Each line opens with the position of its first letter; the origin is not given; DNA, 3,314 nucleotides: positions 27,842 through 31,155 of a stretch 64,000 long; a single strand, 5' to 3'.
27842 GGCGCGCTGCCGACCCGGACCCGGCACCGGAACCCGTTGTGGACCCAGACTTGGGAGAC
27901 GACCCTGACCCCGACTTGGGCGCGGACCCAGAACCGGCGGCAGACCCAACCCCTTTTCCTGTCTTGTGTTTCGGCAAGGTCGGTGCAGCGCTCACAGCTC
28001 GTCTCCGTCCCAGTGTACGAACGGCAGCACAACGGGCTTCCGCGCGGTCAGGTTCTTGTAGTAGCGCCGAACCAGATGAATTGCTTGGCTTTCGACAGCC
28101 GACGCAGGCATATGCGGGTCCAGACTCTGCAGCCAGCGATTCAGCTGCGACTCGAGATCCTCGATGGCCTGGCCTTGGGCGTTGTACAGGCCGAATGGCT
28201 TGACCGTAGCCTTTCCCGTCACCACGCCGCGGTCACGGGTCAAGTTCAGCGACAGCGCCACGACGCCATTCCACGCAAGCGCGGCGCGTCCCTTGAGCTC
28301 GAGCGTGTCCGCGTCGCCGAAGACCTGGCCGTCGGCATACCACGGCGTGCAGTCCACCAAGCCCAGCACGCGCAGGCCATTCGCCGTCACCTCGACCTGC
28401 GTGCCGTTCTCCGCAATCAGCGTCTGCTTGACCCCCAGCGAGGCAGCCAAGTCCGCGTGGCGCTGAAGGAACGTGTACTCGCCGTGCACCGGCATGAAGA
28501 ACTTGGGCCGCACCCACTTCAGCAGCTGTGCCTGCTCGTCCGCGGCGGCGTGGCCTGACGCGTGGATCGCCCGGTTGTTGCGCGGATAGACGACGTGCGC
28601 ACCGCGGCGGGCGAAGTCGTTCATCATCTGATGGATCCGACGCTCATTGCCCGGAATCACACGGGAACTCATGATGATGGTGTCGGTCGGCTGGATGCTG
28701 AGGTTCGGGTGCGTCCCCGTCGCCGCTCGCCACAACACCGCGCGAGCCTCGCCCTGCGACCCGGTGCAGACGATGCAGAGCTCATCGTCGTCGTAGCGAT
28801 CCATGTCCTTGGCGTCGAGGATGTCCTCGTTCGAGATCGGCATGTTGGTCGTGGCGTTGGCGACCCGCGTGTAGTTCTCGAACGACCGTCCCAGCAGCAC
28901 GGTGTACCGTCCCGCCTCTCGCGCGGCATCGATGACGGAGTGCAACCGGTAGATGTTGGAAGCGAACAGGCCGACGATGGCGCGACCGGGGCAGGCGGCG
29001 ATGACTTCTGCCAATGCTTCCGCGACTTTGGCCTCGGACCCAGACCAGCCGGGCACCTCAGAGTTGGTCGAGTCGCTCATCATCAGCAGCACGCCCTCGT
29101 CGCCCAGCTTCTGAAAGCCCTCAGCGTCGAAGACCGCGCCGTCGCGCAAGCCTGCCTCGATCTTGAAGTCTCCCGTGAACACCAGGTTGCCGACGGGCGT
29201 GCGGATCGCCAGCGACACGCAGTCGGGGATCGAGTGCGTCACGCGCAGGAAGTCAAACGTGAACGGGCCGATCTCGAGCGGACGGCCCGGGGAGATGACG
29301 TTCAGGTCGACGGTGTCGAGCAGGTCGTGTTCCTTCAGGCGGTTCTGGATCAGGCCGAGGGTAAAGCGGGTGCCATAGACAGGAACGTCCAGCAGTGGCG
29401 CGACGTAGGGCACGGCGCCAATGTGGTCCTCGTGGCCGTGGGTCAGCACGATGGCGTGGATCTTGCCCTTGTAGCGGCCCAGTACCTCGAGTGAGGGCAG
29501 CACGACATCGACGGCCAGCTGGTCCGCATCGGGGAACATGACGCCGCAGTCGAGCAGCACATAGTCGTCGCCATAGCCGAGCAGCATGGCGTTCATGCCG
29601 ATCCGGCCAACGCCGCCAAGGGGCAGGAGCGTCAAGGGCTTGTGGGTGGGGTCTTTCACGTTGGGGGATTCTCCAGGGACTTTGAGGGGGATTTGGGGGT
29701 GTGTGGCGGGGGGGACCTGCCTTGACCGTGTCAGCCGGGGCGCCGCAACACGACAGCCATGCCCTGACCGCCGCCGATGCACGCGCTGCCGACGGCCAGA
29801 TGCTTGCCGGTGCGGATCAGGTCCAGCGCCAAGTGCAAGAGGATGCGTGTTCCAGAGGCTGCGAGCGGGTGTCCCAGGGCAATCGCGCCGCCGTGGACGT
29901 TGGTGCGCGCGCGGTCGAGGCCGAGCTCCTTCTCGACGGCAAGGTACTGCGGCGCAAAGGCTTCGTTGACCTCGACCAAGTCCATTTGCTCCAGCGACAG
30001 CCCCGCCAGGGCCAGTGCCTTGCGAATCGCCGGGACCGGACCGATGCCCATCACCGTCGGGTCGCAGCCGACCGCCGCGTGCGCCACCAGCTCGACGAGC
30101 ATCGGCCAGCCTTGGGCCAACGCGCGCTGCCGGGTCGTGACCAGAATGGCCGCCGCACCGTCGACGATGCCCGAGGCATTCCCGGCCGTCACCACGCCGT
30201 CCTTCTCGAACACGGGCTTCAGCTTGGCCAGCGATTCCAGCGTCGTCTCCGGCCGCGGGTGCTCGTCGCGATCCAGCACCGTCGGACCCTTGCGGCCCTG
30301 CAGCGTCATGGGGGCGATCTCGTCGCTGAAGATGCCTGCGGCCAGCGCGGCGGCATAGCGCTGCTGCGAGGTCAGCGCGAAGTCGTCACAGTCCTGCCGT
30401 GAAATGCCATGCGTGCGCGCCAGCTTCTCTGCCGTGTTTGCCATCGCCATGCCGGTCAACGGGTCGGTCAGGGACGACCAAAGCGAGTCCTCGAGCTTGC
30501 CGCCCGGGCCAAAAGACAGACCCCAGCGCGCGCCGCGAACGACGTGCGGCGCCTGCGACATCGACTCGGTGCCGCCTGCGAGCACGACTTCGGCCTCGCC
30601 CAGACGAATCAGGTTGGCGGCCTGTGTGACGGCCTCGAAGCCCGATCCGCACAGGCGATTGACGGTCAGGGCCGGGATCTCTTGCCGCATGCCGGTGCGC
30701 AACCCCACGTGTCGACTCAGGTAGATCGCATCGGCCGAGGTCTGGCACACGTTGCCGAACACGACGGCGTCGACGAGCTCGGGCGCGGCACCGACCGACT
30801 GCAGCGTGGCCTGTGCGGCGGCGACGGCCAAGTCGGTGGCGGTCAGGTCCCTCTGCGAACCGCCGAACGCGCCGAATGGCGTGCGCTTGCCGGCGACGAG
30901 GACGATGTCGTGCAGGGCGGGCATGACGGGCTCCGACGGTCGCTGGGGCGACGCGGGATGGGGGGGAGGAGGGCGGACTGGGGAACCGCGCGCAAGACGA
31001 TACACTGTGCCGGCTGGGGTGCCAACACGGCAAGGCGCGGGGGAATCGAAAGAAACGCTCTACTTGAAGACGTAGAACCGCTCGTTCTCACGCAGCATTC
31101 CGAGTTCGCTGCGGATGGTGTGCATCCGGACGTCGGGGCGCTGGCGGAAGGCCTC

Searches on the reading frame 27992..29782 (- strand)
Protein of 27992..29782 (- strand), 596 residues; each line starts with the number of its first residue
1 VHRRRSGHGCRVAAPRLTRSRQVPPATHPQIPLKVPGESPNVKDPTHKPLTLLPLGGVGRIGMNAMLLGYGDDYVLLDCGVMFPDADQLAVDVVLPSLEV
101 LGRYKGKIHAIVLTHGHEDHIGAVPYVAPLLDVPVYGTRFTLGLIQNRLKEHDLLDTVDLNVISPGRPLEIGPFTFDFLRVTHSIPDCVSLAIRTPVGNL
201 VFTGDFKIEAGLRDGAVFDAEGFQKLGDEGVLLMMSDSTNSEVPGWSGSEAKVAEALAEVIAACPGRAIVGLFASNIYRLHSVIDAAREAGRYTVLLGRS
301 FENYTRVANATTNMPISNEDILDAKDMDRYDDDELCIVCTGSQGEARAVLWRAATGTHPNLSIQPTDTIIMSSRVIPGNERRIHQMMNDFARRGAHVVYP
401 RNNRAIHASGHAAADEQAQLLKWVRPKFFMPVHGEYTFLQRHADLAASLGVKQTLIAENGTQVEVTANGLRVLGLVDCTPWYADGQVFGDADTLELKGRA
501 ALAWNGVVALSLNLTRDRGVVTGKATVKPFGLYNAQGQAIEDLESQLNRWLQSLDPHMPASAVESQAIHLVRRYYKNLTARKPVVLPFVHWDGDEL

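Call 55: search_protein_families(library=pfam, proteins=[window:27992-29782:-], max_evalue=0.00001)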
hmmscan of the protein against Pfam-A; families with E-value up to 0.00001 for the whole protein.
window:27992-29782:- (596 aa): 5 families
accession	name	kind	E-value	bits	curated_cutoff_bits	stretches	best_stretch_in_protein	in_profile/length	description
PF22505.1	RNase_J_b_CASP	-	1.6e-38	131.7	27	1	266-389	2-125/126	Ribonuclease J, beta-CASP domain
PF00753.33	Lactamase_B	-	1.2e-15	58.4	22.7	1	64-211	7-155/196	Metallo-beta-lactamase superfamily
PF12706.13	Lactamase_B_2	-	3e-11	43.7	27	1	103-207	24-144/200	Beta-lactamase superfamily domain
PF07521.17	RMMBL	-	2.8e-09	37.3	21.6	1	406-450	11-57/63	Zn-dependent metallo-hydrolase RNA specificity domain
PF17770.6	RNase_J_C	-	3.4e-06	28.4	23.8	1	496-589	2-99/102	Ribonuclease J C-terminal domain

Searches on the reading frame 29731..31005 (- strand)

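Call 55: search_protein_families(library=pfam, proteins=[window:29731-31005:-], max_evalue=0.00001)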
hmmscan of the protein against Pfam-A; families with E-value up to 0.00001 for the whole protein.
window:29731-31005:- (424 aa): 3 families
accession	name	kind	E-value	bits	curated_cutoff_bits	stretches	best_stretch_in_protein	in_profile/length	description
PF00108.29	Thiolase_N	-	2.8e-85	286.3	26.4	1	34-292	1-259/260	Thiolase, N-terminal domain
PF02803.24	Thiolase_C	-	1.4e-43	147.9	27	1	302-421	3-122/123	Thiolase, C-terminal domain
PF00109.32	ketoacyl-synt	-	3.3e-06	27.3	20.8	1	111-163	166-218/252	Beta-ketoacyl synthase, N-terminal domain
